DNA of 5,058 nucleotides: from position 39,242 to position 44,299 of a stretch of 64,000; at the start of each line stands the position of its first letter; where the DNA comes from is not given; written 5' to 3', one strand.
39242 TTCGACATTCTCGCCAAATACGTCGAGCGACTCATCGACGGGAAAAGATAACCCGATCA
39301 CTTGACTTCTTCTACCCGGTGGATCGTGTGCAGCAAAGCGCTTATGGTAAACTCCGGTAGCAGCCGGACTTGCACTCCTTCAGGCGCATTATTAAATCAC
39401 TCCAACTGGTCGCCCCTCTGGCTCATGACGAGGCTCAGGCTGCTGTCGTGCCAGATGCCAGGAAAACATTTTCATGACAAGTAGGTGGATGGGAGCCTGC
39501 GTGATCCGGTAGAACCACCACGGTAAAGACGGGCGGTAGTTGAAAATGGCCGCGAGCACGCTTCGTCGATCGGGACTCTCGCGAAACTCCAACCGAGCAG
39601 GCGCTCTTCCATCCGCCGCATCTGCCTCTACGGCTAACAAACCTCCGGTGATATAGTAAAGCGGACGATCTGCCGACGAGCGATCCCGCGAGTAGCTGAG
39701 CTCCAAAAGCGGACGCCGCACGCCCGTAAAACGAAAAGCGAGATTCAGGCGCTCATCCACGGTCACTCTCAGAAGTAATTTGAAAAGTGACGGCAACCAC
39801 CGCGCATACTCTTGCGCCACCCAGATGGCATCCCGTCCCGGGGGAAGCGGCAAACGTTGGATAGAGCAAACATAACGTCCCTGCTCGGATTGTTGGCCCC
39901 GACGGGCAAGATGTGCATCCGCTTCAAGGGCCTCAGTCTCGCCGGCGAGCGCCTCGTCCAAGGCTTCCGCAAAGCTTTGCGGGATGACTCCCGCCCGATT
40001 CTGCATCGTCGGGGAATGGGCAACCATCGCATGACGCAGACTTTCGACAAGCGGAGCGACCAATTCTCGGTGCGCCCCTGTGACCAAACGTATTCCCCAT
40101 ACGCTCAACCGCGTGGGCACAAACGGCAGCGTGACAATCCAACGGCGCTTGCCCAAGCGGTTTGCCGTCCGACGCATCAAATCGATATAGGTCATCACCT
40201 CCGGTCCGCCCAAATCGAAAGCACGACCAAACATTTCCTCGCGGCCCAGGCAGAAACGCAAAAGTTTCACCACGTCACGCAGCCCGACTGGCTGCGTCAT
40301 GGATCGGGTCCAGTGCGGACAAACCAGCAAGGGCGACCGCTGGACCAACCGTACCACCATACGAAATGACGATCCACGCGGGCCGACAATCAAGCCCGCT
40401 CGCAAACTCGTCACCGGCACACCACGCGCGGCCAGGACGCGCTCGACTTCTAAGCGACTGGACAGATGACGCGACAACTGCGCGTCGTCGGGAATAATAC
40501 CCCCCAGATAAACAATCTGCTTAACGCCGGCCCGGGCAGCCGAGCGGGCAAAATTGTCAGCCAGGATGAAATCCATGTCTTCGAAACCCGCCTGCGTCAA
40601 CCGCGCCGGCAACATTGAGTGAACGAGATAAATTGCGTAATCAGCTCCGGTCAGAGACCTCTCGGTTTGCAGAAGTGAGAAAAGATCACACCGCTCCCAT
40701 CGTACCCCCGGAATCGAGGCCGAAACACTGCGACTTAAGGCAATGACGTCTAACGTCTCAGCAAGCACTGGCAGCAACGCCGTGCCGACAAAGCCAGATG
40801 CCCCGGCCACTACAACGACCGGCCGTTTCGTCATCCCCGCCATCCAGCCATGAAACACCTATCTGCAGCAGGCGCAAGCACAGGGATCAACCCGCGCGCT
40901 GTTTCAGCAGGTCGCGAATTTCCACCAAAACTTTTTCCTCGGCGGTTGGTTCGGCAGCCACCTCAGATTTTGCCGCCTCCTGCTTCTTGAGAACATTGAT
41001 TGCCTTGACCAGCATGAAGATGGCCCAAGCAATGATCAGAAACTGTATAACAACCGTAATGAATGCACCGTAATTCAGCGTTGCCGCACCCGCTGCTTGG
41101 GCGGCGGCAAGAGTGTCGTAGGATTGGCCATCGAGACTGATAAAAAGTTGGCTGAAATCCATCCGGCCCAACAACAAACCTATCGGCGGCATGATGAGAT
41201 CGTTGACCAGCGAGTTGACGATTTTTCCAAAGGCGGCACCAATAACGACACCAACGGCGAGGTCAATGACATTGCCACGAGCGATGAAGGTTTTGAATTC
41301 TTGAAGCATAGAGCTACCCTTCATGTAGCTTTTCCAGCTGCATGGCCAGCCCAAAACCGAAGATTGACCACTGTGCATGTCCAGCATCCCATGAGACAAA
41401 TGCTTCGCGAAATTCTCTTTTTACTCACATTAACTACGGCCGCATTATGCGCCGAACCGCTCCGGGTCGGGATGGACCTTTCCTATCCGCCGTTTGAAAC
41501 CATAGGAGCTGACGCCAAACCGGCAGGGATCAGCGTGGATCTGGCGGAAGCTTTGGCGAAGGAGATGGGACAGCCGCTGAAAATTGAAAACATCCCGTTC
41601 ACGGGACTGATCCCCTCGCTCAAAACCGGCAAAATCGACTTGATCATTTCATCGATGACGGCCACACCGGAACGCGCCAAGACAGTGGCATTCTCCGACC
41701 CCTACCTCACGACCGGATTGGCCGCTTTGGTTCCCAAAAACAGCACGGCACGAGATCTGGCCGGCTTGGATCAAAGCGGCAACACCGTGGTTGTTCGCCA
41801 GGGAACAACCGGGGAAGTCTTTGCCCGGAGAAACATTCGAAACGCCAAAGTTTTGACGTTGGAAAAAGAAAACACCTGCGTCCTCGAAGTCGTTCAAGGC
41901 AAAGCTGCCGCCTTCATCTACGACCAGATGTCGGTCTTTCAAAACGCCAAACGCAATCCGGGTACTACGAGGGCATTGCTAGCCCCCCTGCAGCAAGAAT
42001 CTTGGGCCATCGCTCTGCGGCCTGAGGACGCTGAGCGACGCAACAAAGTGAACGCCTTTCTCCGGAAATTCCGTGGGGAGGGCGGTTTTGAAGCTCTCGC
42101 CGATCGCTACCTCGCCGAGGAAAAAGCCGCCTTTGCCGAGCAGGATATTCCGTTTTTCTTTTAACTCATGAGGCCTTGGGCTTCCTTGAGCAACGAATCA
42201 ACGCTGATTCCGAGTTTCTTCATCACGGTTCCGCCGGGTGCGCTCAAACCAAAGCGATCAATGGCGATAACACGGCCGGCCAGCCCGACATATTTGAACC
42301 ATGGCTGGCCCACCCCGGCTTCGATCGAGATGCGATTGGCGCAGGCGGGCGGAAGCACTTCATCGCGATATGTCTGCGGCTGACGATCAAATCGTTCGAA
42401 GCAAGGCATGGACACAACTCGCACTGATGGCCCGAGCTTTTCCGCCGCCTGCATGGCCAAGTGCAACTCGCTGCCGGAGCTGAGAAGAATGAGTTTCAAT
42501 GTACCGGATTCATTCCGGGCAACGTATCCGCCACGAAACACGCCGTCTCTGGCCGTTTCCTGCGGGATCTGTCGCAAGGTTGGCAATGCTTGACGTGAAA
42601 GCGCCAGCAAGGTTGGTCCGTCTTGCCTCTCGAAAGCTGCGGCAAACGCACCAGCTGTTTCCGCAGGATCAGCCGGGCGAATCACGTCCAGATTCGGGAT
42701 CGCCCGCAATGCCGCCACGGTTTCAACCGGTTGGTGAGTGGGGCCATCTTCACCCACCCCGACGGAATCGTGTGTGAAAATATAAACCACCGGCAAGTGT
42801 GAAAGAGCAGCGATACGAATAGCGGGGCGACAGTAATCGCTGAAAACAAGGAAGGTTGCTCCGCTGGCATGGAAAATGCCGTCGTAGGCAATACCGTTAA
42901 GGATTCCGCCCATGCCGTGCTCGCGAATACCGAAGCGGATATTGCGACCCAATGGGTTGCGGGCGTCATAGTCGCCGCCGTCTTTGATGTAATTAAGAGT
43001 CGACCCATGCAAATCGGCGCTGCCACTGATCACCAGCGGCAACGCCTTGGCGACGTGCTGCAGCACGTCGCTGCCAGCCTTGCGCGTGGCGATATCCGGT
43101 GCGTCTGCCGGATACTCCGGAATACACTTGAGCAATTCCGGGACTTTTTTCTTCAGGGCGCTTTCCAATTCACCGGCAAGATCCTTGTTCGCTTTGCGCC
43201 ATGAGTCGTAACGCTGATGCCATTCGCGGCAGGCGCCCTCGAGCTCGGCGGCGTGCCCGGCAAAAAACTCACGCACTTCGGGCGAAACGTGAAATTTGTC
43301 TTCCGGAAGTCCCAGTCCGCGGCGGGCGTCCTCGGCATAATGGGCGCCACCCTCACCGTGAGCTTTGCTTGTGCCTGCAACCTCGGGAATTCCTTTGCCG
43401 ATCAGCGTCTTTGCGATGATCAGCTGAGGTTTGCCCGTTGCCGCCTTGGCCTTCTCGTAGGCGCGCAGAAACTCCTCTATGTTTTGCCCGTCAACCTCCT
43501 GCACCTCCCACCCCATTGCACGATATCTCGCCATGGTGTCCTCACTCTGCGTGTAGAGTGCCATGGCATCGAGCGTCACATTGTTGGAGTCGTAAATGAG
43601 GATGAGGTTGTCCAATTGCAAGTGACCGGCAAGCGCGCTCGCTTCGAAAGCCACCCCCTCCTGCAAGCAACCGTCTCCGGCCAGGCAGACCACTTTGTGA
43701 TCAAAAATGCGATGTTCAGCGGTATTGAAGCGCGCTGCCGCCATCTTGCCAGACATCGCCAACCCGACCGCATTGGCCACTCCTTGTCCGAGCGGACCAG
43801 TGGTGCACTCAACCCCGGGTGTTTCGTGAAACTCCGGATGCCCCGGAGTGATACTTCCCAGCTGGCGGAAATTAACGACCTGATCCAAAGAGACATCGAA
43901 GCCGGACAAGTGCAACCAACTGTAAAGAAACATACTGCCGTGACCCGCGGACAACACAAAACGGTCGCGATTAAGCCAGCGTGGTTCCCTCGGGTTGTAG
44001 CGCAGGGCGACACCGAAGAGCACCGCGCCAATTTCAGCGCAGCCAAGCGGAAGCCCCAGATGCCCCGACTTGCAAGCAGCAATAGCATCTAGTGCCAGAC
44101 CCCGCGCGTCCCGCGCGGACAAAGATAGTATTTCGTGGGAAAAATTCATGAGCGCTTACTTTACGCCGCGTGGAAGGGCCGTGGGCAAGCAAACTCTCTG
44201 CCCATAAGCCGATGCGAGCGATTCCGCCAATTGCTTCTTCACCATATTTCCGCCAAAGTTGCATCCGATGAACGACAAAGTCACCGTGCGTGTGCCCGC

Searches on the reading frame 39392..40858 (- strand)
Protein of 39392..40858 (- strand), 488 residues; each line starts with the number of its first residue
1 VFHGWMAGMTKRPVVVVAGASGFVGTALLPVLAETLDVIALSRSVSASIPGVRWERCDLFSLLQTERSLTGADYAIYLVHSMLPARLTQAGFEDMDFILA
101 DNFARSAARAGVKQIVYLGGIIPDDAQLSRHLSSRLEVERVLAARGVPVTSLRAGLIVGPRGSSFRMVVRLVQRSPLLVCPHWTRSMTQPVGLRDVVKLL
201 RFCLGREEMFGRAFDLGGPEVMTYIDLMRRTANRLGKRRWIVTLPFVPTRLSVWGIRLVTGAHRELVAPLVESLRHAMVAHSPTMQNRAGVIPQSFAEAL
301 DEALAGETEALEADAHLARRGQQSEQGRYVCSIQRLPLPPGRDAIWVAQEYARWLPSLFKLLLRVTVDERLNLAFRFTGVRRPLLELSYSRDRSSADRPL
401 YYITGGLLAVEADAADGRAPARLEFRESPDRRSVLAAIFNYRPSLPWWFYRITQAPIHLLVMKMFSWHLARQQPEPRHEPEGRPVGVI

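Call 35: search_protein_families(library=pfam, proteins=[window:39392-40858:-], max_evalue=0.001)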
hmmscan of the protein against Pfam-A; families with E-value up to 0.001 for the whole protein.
window:39392-40858:- (488 aa): 2 families
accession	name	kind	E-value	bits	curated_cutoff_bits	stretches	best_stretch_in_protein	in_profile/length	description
PF01370.27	Epimerase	-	1.4e-06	28.3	20.9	1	15-121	1-118/240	NAD dependent epimerase/dehydratase family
PF13460.12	NAD_binding_10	-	0.00038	20.8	27.2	1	19-155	1-144/184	NAD(P)H-binding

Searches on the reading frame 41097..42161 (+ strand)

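Call 35: search_protein_families(library=pfam, proteins=[window:41097-42161:+], max_evalue=0.001)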
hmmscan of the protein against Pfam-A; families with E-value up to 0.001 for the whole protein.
window:41097-42161:+ (355 aa): 2 families
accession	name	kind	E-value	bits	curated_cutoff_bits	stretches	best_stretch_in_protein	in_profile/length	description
PF00497.25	SBP_bac_3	-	9.9e-35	119.6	26.4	1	122-340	1-131/132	Bacterial extracellular solute-binding proteins, family 3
PF10613.14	Lig_chan-Glu_bd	-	2.1e-08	34.7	30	1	148-215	48-114/115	Ligated ion channel L-glutamate- and glycine-binding site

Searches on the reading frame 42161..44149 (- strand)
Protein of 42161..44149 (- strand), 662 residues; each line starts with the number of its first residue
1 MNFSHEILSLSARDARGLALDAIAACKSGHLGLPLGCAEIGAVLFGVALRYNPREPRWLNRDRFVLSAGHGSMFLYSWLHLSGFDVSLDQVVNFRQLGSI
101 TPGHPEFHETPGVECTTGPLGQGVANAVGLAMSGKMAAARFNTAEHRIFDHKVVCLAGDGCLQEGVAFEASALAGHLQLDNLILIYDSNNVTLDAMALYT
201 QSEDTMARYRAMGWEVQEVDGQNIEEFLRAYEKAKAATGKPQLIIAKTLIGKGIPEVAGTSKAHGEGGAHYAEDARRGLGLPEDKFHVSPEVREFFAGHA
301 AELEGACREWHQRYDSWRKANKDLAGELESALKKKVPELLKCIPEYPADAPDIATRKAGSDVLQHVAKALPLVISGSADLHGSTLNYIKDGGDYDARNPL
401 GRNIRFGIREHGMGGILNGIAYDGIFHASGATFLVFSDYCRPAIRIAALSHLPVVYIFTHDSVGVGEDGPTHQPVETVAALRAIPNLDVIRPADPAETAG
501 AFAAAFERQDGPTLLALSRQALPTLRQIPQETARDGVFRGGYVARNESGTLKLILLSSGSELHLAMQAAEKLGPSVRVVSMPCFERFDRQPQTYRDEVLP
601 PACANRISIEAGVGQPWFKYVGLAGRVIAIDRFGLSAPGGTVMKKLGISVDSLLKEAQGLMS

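Call 35: search_protein_families(library=pfam, proteins=[window:42161-44149:-], max_evalue=0.001)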
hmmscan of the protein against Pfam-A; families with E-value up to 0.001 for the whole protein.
window:42161-44149:- (662 aa): 5 families
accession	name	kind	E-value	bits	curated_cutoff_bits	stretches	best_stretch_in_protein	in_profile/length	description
PF00456.26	Transketolase_N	-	2.3e-110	369.1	22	1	13-337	7-334/334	Transketolase, thiamine diphosphate binding domain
PF02779.29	Transket_pyr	-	2.2e-51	174.4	27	1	353-523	3-173/174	Transketolase, pyrimidine binding domain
PF22613.1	Transketolase_C_1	-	6.6e-34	117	27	1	540-648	1-112/113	Transketolase-like TK C-terminal domain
PF02780.25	Transketolase_C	-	7.2e-08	32.8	25.9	1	551-651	10-122/124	Transketolase, C-terminal domain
PF13292.11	DXP_synthase_N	-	1.4e-07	31.5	21.2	1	5-233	15-220/274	1-deoxy-D-xylulose-5-phosphate synthase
